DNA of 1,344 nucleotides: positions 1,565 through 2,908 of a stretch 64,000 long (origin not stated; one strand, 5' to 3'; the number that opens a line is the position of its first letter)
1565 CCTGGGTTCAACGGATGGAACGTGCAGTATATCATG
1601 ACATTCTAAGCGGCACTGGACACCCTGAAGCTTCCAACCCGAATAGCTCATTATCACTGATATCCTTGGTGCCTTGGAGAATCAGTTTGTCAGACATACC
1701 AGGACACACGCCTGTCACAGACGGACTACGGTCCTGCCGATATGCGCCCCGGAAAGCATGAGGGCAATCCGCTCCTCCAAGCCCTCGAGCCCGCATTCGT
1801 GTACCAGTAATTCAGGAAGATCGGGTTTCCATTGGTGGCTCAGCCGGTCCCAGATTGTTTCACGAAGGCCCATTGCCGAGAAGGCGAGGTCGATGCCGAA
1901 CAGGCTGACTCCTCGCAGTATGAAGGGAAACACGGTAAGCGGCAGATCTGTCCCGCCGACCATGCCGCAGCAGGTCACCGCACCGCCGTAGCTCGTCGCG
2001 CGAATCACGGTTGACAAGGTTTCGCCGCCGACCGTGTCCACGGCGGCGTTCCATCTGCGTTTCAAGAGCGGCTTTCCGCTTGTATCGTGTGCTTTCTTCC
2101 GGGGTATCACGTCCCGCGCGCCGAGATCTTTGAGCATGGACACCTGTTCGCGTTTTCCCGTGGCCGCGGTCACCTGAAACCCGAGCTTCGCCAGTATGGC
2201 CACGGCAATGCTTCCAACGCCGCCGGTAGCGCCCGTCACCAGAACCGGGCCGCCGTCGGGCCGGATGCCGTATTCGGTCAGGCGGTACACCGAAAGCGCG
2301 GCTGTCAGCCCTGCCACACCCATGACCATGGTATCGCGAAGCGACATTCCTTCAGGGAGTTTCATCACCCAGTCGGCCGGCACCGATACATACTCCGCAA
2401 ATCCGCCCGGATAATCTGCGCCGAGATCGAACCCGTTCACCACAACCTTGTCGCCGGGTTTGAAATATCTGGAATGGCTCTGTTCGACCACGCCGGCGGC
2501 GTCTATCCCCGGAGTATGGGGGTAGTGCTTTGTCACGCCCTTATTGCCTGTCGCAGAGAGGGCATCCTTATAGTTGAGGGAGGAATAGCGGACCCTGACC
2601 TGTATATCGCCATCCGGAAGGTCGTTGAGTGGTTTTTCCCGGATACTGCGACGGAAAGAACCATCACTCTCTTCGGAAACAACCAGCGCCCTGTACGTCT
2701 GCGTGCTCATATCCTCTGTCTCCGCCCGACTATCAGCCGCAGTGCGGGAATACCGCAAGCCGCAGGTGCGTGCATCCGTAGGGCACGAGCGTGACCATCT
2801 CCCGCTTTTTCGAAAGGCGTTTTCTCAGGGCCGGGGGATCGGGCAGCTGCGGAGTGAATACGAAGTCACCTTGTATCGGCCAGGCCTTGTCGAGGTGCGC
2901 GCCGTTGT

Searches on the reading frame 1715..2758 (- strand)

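Call 66: search_protein_families(library=pfam, proteins=[window:1715-2758:-], max_evalue=0.0001)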
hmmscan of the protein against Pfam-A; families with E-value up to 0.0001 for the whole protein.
window:1715-2758:- (347 aa): 2 families
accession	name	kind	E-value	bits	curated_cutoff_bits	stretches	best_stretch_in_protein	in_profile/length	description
PF00107.32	ADH_zinc_N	-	1.6e-17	64.1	31.8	1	180-291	1-114/129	Zinc-binding dehydrogenase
PF08240.17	ADH_N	-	1.3e-15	58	23.5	1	49-136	2-104/104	Alcohol dehydrogenase GroES-like domain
